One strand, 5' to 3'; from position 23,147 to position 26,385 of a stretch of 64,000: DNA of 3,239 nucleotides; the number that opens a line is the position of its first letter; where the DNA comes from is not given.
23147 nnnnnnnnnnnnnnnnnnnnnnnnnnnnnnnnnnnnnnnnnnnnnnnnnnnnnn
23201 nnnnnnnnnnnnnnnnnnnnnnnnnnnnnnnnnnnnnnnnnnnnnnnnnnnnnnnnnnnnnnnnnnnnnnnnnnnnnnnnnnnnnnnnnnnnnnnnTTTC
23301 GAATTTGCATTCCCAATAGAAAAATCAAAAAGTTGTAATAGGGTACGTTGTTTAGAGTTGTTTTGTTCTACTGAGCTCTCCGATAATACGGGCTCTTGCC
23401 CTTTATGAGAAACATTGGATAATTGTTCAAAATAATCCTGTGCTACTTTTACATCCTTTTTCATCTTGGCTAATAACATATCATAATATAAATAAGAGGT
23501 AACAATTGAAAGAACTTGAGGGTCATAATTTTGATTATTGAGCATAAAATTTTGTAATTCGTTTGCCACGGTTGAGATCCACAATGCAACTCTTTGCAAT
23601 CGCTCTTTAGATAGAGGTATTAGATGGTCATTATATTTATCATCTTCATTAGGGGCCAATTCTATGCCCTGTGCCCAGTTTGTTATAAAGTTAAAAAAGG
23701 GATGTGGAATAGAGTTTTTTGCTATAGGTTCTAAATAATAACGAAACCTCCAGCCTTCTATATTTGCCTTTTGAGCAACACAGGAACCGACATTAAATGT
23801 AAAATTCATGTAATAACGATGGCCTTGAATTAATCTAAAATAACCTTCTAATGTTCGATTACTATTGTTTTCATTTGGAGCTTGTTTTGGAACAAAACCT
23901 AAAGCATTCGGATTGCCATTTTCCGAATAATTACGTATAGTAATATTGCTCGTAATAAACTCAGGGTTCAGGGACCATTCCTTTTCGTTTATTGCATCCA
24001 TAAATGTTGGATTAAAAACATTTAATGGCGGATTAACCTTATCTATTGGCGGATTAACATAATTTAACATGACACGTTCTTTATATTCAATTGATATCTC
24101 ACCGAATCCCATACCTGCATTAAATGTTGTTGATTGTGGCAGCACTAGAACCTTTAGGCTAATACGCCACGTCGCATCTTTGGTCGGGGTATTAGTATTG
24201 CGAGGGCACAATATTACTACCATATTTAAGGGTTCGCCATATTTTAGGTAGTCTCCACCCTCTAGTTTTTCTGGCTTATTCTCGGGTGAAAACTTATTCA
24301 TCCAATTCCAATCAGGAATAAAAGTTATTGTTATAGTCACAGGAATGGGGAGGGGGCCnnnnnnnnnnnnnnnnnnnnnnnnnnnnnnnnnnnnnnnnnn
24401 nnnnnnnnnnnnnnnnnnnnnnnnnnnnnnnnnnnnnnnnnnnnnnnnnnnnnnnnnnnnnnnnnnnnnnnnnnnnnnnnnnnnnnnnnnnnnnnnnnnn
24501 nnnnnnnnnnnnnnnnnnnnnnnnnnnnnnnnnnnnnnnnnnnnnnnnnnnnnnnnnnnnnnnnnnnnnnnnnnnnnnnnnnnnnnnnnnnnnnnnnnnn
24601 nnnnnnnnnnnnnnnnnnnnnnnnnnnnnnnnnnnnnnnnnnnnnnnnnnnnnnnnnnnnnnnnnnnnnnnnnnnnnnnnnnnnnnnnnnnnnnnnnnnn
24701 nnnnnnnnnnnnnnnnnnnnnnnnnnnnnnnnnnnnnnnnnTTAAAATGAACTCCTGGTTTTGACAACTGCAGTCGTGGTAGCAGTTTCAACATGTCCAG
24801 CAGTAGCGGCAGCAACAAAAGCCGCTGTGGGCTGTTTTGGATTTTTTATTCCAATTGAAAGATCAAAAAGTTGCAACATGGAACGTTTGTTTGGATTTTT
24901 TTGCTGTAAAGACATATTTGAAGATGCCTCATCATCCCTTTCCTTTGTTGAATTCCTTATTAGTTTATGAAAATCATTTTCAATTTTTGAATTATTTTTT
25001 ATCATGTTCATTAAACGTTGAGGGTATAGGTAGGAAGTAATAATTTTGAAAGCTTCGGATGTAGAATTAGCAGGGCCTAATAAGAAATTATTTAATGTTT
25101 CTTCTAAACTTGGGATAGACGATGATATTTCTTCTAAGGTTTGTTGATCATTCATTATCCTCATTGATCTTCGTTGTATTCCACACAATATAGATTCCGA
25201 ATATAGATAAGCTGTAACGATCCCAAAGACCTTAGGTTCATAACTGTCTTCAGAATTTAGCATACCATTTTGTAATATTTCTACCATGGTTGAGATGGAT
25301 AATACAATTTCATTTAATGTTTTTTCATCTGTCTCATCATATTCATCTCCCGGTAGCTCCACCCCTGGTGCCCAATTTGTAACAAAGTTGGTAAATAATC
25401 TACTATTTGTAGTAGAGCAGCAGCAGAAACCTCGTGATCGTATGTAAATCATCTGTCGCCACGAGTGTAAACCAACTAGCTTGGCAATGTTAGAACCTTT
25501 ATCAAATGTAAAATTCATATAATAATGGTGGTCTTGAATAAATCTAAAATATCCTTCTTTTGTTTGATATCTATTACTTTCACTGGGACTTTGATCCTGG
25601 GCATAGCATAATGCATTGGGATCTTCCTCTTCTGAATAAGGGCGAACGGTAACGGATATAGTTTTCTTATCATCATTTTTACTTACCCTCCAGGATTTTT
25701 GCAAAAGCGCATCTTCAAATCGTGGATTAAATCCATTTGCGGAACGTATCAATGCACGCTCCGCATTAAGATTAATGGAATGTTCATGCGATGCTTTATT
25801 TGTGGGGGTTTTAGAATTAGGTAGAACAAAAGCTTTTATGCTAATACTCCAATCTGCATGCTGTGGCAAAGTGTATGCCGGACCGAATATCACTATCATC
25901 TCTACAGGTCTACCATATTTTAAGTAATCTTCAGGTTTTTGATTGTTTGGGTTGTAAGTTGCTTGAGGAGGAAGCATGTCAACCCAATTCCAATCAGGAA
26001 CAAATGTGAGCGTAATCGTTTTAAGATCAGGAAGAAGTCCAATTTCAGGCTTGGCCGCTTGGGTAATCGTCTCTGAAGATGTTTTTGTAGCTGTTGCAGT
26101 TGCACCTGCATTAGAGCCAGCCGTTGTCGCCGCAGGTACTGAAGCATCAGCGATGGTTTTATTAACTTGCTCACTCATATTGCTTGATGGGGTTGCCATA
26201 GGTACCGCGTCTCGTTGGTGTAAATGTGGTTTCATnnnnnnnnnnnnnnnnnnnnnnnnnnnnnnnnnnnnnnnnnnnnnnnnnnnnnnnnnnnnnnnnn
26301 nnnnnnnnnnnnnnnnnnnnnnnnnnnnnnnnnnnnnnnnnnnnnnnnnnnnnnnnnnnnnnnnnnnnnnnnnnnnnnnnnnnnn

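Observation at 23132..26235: Tandem paralogue pair defining an unrecognised protein family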

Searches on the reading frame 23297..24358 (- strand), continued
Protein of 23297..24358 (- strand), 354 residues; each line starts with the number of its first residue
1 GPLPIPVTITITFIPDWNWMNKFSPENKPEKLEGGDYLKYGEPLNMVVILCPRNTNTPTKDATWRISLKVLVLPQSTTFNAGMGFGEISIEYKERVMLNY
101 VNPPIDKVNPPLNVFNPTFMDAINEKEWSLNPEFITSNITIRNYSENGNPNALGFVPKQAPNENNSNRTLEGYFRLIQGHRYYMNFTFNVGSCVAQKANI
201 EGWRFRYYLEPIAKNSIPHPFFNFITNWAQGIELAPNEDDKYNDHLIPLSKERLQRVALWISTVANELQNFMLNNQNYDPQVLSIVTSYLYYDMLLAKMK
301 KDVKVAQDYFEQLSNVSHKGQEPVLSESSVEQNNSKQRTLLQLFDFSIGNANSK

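Call 76: find_encoding_contigs(protein=P0007, flank=10000, max_places=1)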
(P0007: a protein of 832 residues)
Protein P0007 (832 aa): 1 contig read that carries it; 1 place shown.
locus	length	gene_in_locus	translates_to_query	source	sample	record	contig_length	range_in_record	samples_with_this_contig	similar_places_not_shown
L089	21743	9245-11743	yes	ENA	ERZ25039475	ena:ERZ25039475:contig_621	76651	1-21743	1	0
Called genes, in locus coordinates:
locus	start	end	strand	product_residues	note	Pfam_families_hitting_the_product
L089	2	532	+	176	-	?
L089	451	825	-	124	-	PF02771:Acyl-CoA_dh_N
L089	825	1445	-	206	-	-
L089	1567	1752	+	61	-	-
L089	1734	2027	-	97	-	-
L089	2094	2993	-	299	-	PF00459:Inositol_P, PF01061:ABC2_membrane, PF12698:ABC2_membrane_3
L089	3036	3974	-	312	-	PF00892:EamA, PF03151:TPT (faint), PF06027:SLC35F (weak), PF04142:Nuc_sug_transp (faint), PF00892:EamA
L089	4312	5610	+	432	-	-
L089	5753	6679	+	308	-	PF00653:BIR (weak)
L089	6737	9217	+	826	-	PF00653:BIR (weak)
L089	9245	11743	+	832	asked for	PF00653:BIR (weak)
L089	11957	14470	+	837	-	PF00653:BIR (weak)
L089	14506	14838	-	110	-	-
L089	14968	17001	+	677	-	PF00653:BIR (weak)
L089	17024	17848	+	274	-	PF00588:SpoU_methylase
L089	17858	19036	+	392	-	PF00266:Aminotran_5, PF00155:Aminotran_1_2 (faint), PF01212:Beta_elim_lyase (weak)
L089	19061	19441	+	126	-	PF01521:Fe-S_biosyn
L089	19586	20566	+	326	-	PF01656:CbiA, PF02374:ArsA_ATPase (weak), PF06564:CBP_BcsQ, PF09140:MipZ (faint), PF13614:AAA_31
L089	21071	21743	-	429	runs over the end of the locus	PF00375:SDF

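Call 94: find_encoding_contigs(protein=P0020, flank=10000, max_places=1)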
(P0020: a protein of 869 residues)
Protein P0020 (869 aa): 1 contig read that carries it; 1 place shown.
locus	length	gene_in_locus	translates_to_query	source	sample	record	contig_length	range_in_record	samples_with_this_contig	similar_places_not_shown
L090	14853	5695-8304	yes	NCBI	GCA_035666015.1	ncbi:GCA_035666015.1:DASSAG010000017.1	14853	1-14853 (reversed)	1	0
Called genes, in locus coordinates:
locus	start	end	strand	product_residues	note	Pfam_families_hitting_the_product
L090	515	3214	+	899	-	-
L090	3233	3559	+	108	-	-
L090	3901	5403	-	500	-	PF13445:zf-RING_UBOX (weak)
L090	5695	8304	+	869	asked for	-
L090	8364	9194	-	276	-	-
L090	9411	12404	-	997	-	-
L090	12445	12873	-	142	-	-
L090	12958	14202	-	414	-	-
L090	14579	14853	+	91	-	?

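Call 95: find_encoding_contigs(protein=P0019, flank=10000, max_places=1)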
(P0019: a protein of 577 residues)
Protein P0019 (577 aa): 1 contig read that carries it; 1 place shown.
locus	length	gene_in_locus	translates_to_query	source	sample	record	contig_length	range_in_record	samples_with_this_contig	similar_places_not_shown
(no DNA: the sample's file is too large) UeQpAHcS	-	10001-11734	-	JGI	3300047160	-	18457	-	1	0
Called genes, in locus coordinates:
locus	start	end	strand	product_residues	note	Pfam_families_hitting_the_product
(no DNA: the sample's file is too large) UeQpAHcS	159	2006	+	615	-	PF13570:Beta-prop_ACSF4 (faint), PF01011:PQQ (faint), PF13360:PQQ_2 (weak)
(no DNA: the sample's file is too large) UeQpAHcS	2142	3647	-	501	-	-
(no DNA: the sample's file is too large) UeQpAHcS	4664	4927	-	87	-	-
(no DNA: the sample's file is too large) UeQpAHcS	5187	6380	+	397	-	-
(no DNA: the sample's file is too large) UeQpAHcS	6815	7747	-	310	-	-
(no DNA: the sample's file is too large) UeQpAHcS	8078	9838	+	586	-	PF00653:BIR (weak)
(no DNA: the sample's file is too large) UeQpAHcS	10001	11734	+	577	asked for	PF00653:BIR (weak)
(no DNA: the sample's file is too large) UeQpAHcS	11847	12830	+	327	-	-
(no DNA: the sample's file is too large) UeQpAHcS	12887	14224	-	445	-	-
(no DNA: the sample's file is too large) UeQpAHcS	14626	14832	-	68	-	-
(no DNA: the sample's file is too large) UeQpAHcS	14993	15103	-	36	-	-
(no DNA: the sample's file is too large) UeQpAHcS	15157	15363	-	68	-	-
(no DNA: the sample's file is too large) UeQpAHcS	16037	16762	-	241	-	-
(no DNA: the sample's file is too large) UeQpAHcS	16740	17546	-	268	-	PF07661:MORN_2 (faint)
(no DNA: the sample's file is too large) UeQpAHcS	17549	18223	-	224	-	-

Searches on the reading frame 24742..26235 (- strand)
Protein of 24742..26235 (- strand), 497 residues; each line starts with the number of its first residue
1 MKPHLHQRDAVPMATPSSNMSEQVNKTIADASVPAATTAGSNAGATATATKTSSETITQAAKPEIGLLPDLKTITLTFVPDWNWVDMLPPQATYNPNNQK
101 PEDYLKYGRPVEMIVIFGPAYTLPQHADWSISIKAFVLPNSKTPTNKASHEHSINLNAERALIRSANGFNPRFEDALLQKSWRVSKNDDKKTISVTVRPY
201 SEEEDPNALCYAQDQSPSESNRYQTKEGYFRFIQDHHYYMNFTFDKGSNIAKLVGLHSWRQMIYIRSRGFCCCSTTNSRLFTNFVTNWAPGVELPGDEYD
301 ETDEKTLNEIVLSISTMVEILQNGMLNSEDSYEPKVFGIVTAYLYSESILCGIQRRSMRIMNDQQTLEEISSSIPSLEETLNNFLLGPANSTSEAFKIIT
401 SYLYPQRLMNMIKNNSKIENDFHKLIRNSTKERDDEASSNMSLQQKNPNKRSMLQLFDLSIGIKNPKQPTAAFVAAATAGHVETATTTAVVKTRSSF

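Call 4: search_protein_families(library=pfam, proteins=[window:24742-26235:-], max_evalue=1)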
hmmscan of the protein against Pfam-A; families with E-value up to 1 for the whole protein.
window:24742-26235:- (497 aa): 0 families

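Call 5: search_protein_families(library=ncbifam, proteins=[window:24742-26235:-], max_evalue=1)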
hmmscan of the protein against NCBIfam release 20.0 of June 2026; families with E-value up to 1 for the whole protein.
window:24742-26235:- (497 aa): 2 families
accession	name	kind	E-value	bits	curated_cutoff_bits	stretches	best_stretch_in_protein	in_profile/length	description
NF010667.0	PRK14064.1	equivalog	0.041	14.2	134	1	302-345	3-46/75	exodeoxyribonuclease VII small subunit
TIGR03042.1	PS_II_psbQ_bact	equivalog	0.11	12.3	106.9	1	345-434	30-120/142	photosystem II protein PsbQ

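Call 8: search_solved_structures(query=window:24742-26235:-, max_evalue=10)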
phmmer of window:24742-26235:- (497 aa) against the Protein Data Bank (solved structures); distinct sequences matched with E-value up to 10: 1.
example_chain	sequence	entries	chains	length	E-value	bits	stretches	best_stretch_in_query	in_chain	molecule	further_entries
1bvn_T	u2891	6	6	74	0.32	12.7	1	177-232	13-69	PROTEIN (TENDAMISTAT) | ALPHA-AMYLASE INHIBITOR | ALPHA-AMYLASE INHIBITOR HOE-467A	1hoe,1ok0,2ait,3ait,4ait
